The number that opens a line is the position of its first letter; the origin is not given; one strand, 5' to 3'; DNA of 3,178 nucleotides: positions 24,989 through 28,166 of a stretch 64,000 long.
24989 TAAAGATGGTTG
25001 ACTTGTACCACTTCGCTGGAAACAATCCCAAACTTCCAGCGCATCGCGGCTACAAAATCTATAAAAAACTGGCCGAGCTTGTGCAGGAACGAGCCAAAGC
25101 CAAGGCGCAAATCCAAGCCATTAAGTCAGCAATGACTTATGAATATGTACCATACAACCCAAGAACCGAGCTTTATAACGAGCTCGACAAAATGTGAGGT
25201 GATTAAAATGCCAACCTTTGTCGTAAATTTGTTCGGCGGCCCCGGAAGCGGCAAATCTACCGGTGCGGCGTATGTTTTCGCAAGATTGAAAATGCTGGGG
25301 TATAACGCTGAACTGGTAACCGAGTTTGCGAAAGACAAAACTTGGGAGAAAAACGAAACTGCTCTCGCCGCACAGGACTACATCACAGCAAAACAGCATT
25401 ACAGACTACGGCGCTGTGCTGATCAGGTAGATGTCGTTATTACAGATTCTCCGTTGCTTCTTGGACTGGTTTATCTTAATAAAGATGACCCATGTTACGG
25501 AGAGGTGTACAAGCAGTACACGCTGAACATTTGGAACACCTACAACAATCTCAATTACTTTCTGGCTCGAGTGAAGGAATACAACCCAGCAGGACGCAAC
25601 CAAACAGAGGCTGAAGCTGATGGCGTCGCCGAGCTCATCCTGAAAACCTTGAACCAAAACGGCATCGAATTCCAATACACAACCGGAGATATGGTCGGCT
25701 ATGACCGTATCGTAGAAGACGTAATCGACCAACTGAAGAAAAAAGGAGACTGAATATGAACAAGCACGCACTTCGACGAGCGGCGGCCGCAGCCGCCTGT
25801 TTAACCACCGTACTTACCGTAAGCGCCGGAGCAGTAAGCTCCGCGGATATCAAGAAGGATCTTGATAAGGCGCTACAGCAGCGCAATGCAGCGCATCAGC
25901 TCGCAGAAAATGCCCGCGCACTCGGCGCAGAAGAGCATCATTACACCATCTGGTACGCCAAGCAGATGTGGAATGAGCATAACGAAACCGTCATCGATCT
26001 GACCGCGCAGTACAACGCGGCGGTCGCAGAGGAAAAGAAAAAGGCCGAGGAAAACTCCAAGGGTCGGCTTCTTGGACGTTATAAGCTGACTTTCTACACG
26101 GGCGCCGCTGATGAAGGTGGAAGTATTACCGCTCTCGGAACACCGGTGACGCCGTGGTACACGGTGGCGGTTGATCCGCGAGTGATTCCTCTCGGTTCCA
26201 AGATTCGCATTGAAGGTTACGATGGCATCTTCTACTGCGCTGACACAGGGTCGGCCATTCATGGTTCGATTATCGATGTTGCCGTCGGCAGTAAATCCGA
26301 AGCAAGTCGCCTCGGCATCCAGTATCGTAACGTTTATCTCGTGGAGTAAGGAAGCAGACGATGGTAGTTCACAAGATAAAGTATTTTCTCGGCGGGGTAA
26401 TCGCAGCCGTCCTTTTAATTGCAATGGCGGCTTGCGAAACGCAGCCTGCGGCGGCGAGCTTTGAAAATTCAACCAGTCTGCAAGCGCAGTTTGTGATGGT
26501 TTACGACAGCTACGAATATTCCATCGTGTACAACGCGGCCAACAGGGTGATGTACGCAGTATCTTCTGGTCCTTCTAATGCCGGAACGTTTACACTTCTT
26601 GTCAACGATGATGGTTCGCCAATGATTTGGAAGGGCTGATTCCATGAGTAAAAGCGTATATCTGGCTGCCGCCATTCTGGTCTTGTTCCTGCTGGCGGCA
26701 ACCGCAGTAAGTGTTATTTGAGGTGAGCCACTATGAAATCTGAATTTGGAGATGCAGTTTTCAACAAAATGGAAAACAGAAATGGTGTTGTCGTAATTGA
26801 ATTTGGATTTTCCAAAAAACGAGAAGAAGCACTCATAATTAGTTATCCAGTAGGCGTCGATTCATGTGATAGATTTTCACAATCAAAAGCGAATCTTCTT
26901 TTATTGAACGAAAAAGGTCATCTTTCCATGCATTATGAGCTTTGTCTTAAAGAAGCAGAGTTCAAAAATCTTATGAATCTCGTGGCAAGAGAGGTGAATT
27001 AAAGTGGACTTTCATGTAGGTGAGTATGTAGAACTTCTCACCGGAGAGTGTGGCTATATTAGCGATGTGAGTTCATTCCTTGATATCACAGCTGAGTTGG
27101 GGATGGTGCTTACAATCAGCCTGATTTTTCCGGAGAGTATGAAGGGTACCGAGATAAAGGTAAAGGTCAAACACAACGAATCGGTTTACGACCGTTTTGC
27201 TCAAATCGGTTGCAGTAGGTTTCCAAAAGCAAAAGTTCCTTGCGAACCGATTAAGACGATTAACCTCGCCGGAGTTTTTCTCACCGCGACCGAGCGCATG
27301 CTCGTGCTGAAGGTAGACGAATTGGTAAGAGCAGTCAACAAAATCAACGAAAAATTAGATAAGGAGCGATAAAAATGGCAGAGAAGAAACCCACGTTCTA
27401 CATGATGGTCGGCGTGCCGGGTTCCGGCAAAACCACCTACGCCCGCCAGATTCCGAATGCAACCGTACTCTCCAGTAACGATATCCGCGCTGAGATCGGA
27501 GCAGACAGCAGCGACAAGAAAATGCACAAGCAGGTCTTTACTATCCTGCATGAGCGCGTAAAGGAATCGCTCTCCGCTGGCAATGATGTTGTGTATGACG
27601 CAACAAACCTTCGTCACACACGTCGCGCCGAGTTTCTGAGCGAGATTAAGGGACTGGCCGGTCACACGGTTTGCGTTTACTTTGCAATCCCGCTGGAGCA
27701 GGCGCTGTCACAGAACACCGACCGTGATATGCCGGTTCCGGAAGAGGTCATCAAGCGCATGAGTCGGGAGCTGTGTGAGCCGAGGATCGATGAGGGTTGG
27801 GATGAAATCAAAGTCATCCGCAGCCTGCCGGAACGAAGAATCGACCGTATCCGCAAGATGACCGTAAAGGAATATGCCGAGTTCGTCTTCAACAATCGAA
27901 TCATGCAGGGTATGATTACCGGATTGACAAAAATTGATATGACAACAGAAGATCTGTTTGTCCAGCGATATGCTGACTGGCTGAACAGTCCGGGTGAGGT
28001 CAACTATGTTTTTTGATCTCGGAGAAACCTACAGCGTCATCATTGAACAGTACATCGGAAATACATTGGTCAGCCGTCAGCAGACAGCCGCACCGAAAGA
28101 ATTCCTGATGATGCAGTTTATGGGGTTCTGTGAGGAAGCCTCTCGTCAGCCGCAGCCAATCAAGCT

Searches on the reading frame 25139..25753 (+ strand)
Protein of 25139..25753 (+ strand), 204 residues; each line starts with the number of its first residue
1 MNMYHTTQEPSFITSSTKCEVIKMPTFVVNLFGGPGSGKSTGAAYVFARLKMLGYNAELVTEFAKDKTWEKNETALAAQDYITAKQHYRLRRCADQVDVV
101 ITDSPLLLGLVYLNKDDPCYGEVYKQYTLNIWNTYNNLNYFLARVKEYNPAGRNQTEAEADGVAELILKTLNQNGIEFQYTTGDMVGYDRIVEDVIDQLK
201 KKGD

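Call 60: search_protein_families(library=phrogs, proteins=[window:25139-25753:+], max_evalue=0.001)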
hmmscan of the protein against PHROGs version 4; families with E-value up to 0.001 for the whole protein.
window:25139-25753:+ (204 aa): 2 families
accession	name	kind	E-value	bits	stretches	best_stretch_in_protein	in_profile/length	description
phrog_2107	-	other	6.8e-15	56.3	1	26-193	3-189/201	thymidylate kinase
phrog_2071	-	other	0.00085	20.2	0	26-97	16-84/282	ATPase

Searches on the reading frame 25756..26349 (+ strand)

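Call 60: search_protein_families(library=phrogs, proteins=[window:25756-26349:+], max_evalue=0.001)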
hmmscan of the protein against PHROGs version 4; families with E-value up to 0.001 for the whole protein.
window:25756-26349:+ (197 aa): 9 families
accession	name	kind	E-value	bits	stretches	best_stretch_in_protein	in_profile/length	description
phrog_6631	-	unknown function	1.6e-24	87.8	1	30-196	77-250/251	-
phrog_2307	-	other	2e-17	64.6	1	84-193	92-208/212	L-alanyl-D-glutamate peptidase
phrog_22529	-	unknown function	1.7e-13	51.4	1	116-197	67-147/148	-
phrog_20590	-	other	2e-13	51.5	1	95-189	141-236/242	peptidase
phrog_33758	-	unknown function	4.2e-13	50.4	1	92-189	65-165/173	-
phrog_25245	-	unknown function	3e-10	40.9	1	109-185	86-161/178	-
phrog_18207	-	unknown function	1.2e-05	26.2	1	136-189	179-234/240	-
phrog_27183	-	unknown function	3.8e-05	24.6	1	136-190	132-189/196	-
phrog_36429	-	unknown function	5.5e-05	22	1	114-188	277-357/1159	-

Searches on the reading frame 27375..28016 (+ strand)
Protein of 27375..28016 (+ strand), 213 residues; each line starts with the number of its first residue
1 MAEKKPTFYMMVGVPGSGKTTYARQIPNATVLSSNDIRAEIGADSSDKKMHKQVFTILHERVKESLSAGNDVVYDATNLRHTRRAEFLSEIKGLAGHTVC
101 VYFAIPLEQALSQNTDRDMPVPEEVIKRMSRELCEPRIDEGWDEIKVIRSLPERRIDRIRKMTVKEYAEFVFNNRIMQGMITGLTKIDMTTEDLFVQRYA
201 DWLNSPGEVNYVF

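Call 60: search_protein_families(library=phrogs, proteins=[window:27375-28016:+], max_evalue=0.001)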
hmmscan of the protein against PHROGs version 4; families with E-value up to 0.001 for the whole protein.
window:27375-28016:+ (213 aa): 6 families
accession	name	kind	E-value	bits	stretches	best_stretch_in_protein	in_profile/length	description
phrog_6931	-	unknown function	3.7e-24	86.6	1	3-148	182-339/343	-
phrog_505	-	other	1.5e-18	68.3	1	7-140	3-147/295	polynucleotide kinase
phrog_2071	-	other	2.9e-14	54.5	1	3-172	13-173/282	ATPase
phrog_8238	-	DNA, RNA and nucleotide metabolism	2.8e-09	36.6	1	8-146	4-153/737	RNA ligase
phrog_246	-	other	7.1e-06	26.3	1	8-141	9-141/417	NinI-like serine-threonine phosphatase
phrog_124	-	DNA, RNA and nucleotide metabolism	0.00089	19.7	0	4-33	41-70/382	Sak4-like ssDNA annealing protein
